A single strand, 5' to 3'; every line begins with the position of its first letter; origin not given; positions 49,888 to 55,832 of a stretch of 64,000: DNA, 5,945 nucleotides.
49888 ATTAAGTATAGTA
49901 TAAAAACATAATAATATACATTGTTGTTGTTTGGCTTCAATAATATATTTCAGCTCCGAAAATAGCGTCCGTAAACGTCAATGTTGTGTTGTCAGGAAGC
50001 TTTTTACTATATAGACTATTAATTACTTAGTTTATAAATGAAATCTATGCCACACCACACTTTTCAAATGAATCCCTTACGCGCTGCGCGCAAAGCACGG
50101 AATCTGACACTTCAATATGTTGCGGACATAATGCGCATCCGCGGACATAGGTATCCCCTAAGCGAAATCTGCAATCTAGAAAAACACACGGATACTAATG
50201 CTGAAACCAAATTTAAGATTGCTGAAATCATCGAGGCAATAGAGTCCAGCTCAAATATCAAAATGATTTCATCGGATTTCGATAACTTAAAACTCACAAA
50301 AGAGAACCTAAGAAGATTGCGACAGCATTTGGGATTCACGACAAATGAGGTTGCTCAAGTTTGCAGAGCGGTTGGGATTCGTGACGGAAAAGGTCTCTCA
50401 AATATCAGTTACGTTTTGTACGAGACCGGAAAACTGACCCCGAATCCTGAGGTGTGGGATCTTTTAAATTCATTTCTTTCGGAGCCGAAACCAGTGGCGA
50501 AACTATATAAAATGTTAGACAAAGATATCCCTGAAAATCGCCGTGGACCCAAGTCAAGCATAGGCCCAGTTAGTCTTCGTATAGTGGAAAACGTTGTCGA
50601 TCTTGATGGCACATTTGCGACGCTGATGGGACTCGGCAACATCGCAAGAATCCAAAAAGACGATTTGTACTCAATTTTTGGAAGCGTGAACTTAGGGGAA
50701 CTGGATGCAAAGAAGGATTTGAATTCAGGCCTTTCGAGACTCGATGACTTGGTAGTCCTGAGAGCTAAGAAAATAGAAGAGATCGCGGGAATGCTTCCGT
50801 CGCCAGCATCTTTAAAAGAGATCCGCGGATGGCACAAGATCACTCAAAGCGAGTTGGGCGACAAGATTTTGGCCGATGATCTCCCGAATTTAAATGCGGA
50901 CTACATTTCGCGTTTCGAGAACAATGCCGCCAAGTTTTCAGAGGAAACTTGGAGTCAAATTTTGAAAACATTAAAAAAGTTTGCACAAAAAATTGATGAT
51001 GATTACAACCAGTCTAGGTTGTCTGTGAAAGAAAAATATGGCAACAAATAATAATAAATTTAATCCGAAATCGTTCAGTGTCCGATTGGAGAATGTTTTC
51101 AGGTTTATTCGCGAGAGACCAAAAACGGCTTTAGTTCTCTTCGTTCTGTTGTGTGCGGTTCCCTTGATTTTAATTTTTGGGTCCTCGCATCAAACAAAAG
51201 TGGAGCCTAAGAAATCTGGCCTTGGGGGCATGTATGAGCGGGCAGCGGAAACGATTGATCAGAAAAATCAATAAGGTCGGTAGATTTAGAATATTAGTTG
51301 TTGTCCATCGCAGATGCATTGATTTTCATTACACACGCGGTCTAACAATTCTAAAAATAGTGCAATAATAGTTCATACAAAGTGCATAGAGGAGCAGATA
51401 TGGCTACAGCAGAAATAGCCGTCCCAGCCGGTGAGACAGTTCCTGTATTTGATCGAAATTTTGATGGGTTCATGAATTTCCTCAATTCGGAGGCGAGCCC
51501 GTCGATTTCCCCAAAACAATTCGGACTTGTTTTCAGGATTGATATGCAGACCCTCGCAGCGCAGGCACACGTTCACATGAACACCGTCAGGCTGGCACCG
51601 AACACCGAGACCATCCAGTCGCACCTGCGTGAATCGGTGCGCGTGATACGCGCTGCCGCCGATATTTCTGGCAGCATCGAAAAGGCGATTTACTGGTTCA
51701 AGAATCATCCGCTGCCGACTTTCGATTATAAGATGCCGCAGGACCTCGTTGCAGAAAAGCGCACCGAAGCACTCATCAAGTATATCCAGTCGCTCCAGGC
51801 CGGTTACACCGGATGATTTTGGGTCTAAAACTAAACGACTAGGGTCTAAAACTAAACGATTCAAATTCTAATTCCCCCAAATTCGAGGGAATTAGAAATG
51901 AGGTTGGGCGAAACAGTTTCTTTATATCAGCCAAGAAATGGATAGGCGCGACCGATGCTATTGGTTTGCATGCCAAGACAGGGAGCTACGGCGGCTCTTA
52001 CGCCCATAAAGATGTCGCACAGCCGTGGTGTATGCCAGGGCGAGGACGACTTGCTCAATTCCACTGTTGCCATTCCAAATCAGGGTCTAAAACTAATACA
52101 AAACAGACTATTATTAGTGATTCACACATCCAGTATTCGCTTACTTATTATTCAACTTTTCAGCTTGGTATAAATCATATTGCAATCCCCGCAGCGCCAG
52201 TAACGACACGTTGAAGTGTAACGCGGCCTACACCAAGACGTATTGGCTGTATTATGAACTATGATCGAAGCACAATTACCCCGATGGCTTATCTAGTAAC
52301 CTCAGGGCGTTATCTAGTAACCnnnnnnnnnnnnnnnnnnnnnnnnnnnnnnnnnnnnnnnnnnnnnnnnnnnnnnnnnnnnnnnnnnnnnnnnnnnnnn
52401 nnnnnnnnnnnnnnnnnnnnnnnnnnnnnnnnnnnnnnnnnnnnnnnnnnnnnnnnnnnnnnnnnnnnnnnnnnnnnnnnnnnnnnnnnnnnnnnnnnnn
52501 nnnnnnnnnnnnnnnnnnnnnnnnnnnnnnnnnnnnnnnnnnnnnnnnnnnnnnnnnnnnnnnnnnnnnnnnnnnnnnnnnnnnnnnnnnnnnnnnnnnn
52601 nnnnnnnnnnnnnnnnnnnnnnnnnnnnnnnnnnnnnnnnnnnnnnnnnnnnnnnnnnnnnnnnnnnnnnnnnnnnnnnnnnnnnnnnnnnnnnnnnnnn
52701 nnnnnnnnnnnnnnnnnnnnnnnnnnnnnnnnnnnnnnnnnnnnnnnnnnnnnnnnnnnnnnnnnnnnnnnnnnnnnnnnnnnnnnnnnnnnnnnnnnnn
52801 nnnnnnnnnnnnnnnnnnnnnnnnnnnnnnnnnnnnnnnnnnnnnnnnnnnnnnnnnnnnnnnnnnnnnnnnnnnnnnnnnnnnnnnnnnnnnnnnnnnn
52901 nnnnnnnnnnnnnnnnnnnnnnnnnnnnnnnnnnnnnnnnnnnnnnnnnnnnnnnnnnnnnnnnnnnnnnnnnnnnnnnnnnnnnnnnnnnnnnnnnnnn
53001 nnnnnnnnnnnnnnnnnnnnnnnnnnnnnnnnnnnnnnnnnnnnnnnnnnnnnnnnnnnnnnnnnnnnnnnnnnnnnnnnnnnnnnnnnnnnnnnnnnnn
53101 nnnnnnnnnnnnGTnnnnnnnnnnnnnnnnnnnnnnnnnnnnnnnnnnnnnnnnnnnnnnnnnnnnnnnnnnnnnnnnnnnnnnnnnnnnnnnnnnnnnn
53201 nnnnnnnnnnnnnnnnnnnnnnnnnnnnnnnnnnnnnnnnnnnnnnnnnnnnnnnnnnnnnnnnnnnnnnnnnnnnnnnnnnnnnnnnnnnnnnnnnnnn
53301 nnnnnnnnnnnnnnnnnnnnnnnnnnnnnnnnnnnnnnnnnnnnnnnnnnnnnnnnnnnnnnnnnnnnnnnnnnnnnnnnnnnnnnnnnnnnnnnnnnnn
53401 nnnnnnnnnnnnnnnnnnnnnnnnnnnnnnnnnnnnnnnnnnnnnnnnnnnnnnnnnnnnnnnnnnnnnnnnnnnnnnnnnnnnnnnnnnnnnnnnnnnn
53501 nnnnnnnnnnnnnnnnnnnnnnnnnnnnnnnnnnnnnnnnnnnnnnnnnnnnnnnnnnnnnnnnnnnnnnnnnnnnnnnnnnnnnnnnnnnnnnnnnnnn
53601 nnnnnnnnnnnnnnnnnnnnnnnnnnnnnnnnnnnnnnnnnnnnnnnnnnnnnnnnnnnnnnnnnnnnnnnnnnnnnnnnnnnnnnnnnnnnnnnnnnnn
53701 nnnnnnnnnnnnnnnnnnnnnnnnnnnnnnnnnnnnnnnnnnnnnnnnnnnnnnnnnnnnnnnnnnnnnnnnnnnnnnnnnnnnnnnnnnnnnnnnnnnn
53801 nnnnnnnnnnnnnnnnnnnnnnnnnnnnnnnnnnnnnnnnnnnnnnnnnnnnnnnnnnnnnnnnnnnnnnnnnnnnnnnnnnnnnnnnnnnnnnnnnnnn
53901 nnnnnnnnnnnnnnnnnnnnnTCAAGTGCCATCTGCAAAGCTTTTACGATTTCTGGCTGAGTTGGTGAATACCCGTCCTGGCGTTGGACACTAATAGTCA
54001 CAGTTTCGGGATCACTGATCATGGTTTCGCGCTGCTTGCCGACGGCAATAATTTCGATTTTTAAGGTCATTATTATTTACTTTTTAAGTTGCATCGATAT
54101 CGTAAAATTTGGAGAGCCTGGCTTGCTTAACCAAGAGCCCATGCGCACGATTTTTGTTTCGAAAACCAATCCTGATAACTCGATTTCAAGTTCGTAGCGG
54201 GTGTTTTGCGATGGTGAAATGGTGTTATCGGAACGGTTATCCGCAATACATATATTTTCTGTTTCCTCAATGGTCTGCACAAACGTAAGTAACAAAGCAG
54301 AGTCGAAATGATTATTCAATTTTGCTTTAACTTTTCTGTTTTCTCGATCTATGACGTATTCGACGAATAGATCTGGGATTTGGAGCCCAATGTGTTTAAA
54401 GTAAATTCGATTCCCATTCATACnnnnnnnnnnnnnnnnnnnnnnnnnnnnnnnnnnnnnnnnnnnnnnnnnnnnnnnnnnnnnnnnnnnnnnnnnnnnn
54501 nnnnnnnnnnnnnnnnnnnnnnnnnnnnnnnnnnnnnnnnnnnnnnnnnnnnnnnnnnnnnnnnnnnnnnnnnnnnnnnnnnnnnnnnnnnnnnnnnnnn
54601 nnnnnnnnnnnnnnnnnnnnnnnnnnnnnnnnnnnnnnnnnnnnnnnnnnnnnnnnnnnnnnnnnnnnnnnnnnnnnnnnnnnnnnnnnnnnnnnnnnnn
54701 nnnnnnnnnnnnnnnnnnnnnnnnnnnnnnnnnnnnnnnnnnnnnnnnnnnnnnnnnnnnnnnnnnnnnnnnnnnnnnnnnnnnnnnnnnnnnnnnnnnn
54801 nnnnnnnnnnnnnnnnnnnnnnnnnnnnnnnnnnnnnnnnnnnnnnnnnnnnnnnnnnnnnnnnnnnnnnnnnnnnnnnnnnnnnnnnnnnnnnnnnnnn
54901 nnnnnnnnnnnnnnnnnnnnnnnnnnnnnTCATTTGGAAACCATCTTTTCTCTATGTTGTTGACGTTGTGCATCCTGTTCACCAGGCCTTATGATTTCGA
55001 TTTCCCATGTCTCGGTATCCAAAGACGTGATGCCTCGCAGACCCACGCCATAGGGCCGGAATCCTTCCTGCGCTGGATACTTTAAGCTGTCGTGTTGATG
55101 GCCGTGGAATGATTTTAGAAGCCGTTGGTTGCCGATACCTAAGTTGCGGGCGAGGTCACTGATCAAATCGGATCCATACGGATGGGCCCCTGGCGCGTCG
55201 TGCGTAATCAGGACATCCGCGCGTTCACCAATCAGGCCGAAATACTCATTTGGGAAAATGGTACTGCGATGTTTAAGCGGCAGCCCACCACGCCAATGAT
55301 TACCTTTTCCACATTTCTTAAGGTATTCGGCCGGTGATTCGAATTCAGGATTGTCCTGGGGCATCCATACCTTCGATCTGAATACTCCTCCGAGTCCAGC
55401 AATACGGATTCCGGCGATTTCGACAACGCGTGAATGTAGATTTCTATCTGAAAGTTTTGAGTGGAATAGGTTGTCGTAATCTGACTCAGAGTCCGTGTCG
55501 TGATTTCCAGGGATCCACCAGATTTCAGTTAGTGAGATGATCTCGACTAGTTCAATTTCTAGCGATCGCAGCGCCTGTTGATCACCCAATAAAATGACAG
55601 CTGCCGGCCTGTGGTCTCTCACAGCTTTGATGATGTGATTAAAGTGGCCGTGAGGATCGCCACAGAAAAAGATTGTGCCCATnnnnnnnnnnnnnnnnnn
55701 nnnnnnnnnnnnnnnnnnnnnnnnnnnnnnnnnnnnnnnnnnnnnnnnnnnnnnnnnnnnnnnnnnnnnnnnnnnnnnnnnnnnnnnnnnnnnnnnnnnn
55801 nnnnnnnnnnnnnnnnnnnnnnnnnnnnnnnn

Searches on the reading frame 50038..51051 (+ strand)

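Call 44: search_protein_families(library=pfam, proteins=[window:50038-51051:+], max_evalue=0.001)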
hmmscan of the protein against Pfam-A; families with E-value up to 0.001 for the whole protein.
window:50038-51051:+ (337 aa): 3 families
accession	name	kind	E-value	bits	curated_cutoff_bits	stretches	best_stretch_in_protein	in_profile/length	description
PF01381.28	HTH_3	-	1.3e-08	35.2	23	0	259-313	1-49/55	Helix-turn-helix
PF12844.13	HTH_19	-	8.7e-07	29.2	30.2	0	14-105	4-58/64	Helix-turn-helix domain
PF13560.12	HTH_31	-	4.3e-06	27.4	27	0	91-141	6-48/64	Helix-turn-helix domain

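Call 63: search_protein_families(library=padloc, proteins=[window:50038-51051:+], max_evalue=0.0001)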
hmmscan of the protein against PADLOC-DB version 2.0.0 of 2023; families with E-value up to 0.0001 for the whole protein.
window:50038-51051:+ (337 aa): 1 family
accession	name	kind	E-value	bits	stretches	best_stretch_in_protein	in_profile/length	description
PDLC02926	HTH_VI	-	4.7e-05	21.6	0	258-310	5-51/92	-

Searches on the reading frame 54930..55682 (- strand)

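Call 44: search_protein_families(library=pfam, proteins=[window:54930-55682:-], max_evalue=0.001)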
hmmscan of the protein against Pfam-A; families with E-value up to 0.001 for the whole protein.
window:54930-55682:- (250 aa): 1 family
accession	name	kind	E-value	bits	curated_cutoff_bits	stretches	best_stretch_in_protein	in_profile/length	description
PF00149.33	Metallophos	-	6.3e-08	33.7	21.5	1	3-198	2-190/191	Calcineurin-like phosphoesterase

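Call 63: search_protein_families(library=padloc, proteins=[window:54930-55682:-], max_evalue=0.0001)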
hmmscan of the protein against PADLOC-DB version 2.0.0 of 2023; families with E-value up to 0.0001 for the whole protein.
window:54930-55682:- (250 aa): 0 families
